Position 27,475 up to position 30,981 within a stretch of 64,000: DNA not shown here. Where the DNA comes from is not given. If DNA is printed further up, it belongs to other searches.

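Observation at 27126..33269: Isolated pilin-like operon: canonical prepilin, giant vWA-bearing modular pilin and TadG-like FN3 protein, with no assembly genes nearby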

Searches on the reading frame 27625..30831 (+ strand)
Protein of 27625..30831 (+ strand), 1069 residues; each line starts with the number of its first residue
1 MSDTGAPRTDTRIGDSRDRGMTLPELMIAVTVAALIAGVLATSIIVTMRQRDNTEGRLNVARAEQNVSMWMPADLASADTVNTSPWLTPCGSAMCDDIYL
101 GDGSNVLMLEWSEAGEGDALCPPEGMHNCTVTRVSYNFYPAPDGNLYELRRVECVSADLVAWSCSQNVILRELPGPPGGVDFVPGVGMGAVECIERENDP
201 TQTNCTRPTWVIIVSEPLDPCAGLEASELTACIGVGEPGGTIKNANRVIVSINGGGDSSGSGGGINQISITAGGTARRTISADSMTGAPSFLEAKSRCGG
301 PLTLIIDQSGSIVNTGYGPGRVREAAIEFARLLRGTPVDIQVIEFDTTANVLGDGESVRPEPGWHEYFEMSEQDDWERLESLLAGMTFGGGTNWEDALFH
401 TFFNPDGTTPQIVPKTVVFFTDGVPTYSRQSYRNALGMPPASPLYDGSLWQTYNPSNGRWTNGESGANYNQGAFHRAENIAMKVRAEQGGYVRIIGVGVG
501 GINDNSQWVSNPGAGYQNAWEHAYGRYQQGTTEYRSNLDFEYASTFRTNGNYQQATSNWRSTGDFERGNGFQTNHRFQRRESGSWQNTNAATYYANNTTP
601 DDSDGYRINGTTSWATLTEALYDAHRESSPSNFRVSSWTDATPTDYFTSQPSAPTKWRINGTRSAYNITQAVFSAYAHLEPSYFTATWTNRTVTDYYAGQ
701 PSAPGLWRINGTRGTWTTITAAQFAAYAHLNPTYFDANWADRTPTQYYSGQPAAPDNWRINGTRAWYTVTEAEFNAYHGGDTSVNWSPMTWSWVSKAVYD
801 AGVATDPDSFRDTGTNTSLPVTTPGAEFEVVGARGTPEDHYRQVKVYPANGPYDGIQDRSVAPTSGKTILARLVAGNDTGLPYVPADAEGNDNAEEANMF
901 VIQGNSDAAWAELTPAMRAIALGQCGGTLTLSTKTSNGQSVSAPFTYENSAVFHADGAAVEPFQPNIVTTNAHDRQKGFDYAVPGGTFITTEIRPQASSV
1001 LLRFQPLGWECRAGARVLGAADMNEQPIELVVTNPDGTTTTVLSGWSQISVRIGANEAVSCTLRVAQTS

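Call 3: search_protein_families(library=pfam, proteins=[window:27625-30831:+], max_evalue=1)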
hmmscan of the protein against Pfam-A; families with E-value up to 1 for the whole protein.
window:27625-30831:+ (1069 aa): 3 families
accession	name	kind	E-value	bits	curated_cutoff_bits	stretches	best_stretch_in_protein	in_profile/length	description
PF07963.17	N_methyl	-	0.00012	22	21.2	1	16-40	2-26/27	Prokaryotic N-terminal methylation motif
PF13519.12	VWA_2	-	0.013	16.5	27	1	303-423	2-106/107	von Willebrand factor type A domain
PF19079.5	CFSR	-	0.15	12.7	27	0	1032-1042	23-33/49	Collagen-flanked surface repeat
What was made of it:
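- Checked: Gene 2's own Pfam VWA_2 score is only 16.5 bits, below the cut-off of 27 (call 3).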

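Call 4: search_protein_families(library=ncbifam, proteins=[window:27625-30831:+], max_evalue=1)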
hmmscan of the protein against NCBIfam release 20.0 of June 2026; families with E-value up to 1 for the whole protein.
window:27625-30831:+ (1069 aa): 1 family
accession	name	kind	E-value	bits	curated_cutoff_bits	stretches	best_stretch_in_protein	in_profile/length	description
TIGR02532.1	IV_pilin_GFxxxE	domain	8.2e-05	22.3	16.3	1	19-40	2-23/24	prepilin-type N-terminal cleavage/methylation domain-containing protein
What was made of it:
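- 27625..30834 (+): Gene 2: modular prepilin (1069 aa). The leader ends ..RDRG, followed by MTLPE. It overlaps gene 1 by 8 nt. PF07963 scores 22.0 bits and TIGR02532 scores 22.3 bits (calls 3, 4).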

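Call 7: find_encoding_contigs(protein=window:27625-30831:+, flank=10000, max_places=6)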
Protein window:27625-30831:+ (1069 aa): 8 contigs read that carry it; 3 places shown.
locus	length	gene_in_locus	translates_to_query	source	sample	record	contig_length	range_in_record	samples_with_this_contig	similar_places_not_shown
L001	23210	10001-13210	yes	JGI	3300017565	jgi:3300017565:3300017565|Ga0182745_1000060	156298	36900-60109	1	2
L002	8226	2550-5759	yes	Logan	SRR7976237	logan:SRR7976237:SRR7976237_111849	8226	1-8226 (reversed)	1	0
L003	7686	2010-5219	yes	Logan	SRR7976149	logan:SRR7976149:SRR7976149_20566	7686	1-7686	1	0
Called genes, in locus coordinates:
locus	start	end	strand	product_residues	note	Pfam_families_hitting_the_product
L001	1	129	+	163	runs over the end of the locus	-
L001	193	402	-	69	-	-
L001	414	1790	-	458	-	PF00009:GTP_EFTU, PF01926:MMR_HSR1, PF02421:FeoB_N, PF04548:AIG1 (weak), PF00009:GTP_EFTU, PF01926:MMR_HSR1, PF02421:FeoB_N, PF14714:KH_dom-like, +6 more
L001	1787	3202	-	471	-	PF17820:PDZ_6, PF19238:Radical_SAM_2, PF04055:Radical_SAM (faint), PF04459:DUF512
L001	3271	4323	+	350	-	PF02401:LYTB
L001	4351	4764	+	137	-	PF05425:CopD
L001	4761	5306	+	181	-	-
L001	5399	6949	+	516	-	PF00501:AMP-binding, PF13193:AMP-binding_C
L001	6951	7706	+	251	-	PF03009:GDPD, PF13653:GDPD_2 (weak)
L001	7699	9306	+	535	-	PF01019:G_glu_transpept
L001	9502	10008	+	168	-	PF07963:N_methyl (faint)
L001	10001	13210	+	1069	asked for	-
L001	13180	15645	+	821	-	PF00041:fn3 (weak)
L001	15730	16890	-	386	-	PF00296:Bac_luciferase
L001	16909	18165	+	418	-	PF07969:Amidohydro_3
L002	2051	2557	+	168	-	PF07963:N_methyl (faint)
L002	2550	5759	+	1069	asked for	-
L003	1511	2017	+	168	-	PF07963:N_methyl (faint)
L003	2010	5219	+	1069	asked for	-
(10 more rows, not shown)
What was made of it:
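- Checked: Public gene calls instead start gene 3 at the GTG at 30804, giving 821 aa (call 7). The flanking genes are GGT and a Bac_luciferase-type oxidoreductase (call 7).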

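Call 8: find_homologous_proteins(query=window:27625-30831:+)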
Query window:27625-30831:+ (1069 aa): 329 proteins with E <= 0.001 among 8000 candidates; the best 120 are listed.
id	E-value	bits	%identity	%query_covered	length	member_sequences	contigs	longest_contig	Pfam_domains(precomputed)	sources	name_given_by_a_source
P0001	0.0e+0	2492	100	100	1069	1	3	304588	-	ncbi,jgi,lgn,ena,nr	ncbi:MAG TPA: prepilin-type N-terminal cleavage/methylation domain-containing protein [Ilumatobacter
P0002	0.0e+0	1553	59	100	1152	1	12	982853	-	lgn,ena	-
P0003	0.0e+0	1518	61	100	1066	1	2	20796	-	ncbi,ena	-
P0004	0.0e+0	1375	60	99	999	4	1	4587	-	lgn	-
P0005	0.0e+0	1285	64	84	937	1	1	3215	-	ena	-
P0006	3.2e-275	934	51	62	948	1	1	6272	PF00092.35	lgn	-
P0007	3.9e-214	732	47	64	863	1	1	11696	-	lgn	-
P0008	2.8e-207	709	46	64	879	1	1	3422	PF13519.13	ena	-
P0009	2.1e-205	703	39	98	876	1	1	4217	PF07963.18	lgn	-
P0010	4.7e-202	692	41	98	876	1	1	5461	-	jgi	jgi:hypothetical protein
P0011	9.9e-198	678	40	98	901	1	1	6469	PF07963.18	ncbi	-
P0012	1.2e-197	677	45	61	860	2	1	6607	PF13519.13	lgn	-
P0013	2.1e-194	667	45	59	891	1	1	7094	PF00092.35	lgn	-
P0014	4.4e-194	666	46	66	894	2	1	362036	-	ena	-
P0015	6.0e-193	662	45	66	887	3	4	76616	-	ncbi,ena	-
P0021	6.7e-185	635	40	99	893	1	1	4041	PF00092.35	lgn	-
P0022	5.3e-184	632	40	98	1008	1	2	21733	PF00092.35,PF13519.13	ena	-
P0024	3.3e-178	613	45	57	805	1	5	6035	PF00092.35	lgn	-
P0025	8.3e-175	602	41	68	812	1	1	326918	PF00092.35,PF13519.13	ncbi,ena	-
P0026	4.7e-173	596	48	50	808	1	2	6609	PF00092.35,PF13519.13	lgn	-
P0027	5.8e-173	596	47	55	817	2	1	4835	PF00092.35,PF13519.13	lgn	-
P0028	1.2e-172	595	43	62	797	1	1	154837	PF00092.35,PF13519.13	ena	-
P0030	2.9e-171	590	45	57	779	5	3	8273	PF13519.13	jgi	jgi:hypothetical protein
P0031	4.5e-171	589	41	68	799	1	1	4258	PF00092.35,PF13519.13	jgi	jgi:hypothetical protein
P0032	6.8e-171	589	43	62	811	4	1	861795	PF00092.35,PF13519.13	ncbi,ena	-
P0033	2.9e-170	587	43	59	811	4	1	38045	PF00092.35,PF13519.13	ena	-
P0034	1.5e-169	584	37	99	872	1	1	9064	PF13519.13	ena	-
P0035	1.9e-169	584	44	58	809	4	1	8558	PF07963.18,PF00092.35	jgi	-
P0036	1.1e-168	582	49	49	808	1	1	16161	PF00092.35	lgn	-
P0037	5.1e-168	579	44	58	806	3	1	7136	PF00092.35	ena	-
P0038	1.2e-167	578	40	65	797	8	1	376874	PF00092.35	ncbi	-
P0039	1.4e-167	578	45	57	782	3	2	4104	PF00092.35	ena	-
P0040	3.8e-167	576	44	57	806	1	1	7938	PF00092.35,PF13519.13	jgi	jgi:prepilin-type N-terminal cleavage/methylation domain-containing protein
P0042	3.7e-166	573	44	62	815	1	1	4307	PF07963.18,PF00092.35,PF13519.13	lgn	-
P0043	1.1e-165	572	44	56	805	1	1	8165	PF00092.35,PF13519.13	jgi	jgi:prepilin-type N-terminal cleavage/methylation domain-containing protein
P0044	1.7e-165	571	38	76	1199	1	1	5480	PF00092.35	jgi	jgi:hypothetical protein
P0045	9.3e-165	569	46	57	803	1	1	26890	PF07963.18,PF00092.35,PF13519.13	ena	-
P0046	4.2e-164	566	47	51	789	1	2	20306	PF00092.35,PF13519.13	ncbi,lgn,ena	-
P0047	4.6e-164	566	44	55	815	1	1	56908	PF00092.35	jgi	jgi:prepilin-type N-terminal cleavage/methylation domain-containing protein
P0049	1.9e-163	564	47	49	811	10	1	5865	PF00092.35,PF13519.13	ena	-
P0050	7.5e-162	559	42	57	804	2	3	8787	PF00092.35,PF13519.13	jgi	jgi:hypothetical protein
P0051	5.2e-160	553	48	49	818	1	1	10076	PF00092.35,PF13519.13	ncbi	-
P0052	7.6e-160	552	47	48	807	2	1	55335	PF00092.35,PF13519.13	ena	-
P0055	3.9e-157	543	45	51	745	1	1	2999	PF13519.13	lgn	-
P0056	7.7e-157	542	43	54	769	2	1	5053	PF00092.35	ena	-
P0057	1.4e-155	538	41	57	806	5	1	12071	PF00092.35,PF13519.13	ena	-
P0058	4.1e-155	537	48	48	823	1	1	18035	PF00092.35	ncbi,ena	-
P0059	6.1e-155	536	41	55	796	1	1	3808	PF00092.35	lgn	-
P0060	1.1e-154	535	47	48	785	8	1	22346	PF00092.35,PF13519.13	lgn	-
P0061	1.1e-154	535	46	49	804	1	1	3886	PF13768.13,PF00092.35,PF13519.13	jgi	-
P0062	3.8e-154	533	46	49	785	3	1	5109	PF00092.35,PF13519.13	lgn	-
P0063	4.9e-154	533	40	58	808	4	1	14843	PF00092.35,PF13519.13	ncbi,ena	-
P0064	2.0e-153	531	42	56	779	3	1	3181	PF07963.18,PF00092.35,PF13519.13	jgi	jgi:prepilin-type N-terminal cleavage/methylation domain-containing protein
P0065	1.5e-152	528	47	48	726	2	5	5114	PF00092.35,PF13519.13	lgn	-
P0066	1.7e-151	525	42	54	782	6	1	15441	PF00092.35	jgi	-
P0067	4.2e-151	523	42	57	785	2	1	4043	PF13768.13,PF00092.35,PF13519.13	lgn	-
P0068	1.4e-150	522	40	57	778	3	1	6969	PF00092.35,PF13519.13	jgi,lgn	jgi:hypothetical protein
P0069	2.8e-149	517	41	57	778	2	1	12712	PF00092.35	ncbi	ncbi:MAG: vWA domain-containing protein [Ilumatobacteraceae bacterium]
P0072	1.1e-148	515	39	53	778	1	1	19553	PF00092.35,PF13519.13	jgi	jgi:hypothetical protein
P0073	1.2e-148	515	42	55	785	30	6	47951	PF00092.35,PF13519.13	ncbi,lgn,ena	-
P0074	1.5e-148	515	42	54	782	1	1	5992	PF00092.35,PF13519.13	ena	-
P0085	1.2e-140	489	42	41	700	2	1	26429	PF00092.35,PF13519.13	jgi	jgi:hypothetical protein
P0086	1.0e-139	486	41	57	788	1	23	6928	PF00092.35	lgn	-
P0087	1.8e-138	481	43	53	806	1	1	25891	PF00092.35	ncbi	ncbi:MAG: VWA domain-containing protein [Actinomycetota bacterium]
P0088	1.3e-137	479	39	65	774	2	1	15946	PF13519.13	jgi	-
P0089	2.7e-137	478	42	58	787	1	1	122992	PF07963.18,PF00092.35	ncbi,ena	-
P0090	3.8e-136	474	41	57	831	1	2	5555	PF07963.18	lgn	-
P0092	5.0e-135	470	42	56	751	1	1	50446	PF00092.35,PF13519.13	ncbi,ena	-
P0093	5.6e-135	470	46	41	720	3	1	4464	PF00092.35,PF13519.13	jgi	jgi:hypothetical protein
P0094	1.9e-134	468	42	55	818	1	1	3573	PF00092.35,PF13519.13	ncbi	ncbi:MAG: VWA domain-containing protein [Actinomycetota bacterium]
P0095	2.0e-133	465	42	54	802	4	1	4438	PF00092.35,PF13519.13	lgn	-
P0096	6.5e-133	463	45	55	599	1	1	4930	PF00092.35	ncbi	ncbi:MAG: VWA domain-containing protein, partial [Ilumatobacteraceae bacterium]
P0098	1.6e-129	452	37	61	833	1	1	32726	PF07963.18,PF00092.35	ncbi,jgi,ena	jgi:prepilin-type N-terminal cleavage/methylation domain-containing protein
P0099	3.0e-128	448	41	57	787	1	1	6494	PF07963.18,PF00092.35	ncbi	ncbi:MAG: VWA domain-containing protein [Ilumatobacteraceae bacterium]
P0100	1.3e-127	445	36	62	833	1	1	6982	PF00092.35,PF13519.13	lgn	-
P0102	3.2e-127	444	44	55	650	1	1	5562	PF00092.35,PF13519.13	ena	-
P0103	2.8e-126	441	40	56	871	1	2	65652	PF00092.35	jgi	jgi:prepilin-type N-terminal cleavage/methylation domain-containing protein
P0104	4.4e-126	440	40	56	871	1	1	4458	PF00092.35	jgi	jgi:prepilin-type N-terminal cleavage/methylation domain-containing protein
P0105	3.5e-125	437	40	56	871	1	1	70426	PF00092.35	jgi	jgi:prepilin-type N-terminal cleavage/methylation domain-containing protein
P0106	4.9e-125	437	40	56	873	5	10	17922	PF00092.35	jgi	jgi:prepilin-type N-terminal cleavage/methylation domain-containing protein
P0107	8.1e-125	436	38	57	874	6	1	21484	PF00092.35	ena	-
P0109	7.7e-123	430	40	59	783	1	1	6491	PF00092.35,PF13519.13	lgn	-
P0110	8.7e-123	430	47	45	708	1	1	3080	PF00092.35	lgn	-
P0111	1.6e-122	429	39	56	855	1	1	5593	PF00092.35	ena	-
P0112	2.2e-122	428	37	59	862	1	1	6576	PF00092.35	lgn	-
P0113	2.5e-121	425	47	44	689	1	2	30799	PF00092.35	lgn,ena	-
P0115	2.3e-120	421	40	55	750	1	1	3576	PF00092.35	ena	-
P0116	9.9e-120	419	40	57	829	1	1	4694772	PF00092.35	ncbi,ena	-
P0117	2.0e-118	415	41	48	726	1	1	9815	PF00092.35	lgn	-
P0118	1.8e-117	412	39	52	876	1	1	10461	PF00092.35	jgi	jgi:hypothetical protein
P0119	1.9e-117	412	38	49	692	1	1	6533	PF00092.35,PF13519.13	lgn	-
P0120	2.8e-117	411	36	74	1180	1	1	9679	PF00092.35,PF13519.13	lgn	-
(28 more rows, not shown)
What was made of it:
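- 27625..30834 (+): At least 329 homologues exist, mostly from Ilumatobacteraceae MAGs (call 8).
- Checked: Most homologues carry PF00092 or PF13519 (call 8).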

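Call 10: find_encoding_contigs(protein=P0116, flank=10000, max_places=2)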
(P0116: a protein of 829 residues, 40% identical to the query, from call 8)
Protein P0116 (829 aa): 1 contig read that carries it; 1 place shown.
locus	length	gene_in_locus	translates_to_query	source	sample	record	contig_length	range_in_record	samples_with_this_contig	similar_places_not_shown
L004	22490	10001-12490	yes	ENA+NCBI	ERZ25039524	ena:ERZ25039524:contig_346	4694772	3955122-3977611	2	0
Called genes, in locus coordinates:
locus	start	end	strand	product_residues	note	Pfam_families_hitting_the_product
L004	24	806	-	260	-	-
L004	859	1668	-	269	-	PF13472:Lipase_GDSL_2 (weak)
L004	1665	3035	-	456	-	PF01979:Amidohydro_1, PF07969:Amidohydro_3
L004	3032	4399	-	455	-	PF00282:Pyridoxal_deC, PF00266:Aminotran_5 (weak)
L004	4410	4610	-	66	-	-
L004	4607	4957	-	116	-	PF01042:Ribonuc_L-PSP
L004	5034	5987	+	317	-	PF00005:ABC_tran, PF13304:AAA_21, PF27102:NodI_C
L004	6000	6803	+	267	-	PF01061:ABC2_membrane, PF12698:ABC2_membrane_3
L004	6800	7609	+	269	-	-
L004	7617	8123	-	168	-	PF04978:MST, PF12867:DinB_2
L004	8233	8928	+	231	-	PF01625:PMSR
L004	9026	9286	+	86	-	-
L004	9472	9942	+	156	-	-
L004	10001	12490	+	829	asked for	PF00092:VWA (weak)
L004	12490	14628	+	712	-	PF00041:fn3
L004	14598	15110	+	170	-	-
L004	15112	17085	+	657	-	-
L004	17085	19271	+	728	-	PF00041:fn3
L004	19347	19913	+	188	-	PF02600:DsbB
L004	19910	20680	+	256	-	PF08534:Redoxin (weak), PF00085:Thioredoxin (faint), PF00578:AhpC-TSA, PF13098:Thioredoxin_2, PF13905:Thioredoxin_8 (faint)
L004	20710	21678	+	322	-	PF00800:PDT, PF01842:ACT (weak)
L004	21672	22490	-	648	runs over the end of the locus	-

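Call 11: find_encoding_contigs(protein=P0002, flank=10000, max_places=2)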
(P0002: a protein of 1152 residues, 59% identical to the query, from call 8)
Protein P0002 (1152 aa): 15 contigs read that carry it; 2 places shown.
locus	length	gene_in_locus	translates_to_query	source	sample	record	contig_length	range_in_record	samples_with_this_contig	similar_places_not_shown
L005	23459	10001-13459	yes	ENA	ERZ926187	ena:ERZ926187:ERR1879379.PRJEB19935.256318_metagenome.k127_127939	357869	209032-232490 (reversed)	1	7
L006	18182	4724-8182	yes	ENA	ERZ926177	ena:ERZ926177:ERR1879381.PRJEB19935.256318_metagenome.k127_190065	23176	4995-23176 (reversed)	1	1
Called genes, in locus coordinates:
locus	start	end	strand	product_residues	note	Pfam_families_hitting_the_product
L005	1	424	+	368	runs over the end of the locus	PF02401:LYTB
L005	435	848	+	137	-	-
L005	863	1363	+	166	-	-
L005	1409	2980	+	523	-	PF00501:AMP-binding, PF13193:AMP-binding_C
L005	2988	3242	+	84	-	-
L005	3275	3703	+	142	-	-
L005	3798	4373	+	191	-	-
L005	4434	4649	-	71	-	-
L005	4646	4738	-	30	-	-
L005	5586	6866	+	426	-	PF02720:DUF222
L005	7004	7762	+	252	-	PF03009:GDPD, PF13653:GDPD_2 (weak)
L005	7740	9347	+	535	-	PF01019:G_glu_transpept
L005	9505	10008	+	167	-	PF07963:N_methyl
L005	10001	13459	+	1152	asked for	-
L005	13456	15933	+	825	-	PF00041:fn3 (weak)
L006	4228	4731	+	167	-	PF07963:N_methyl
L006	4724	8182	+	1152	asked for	-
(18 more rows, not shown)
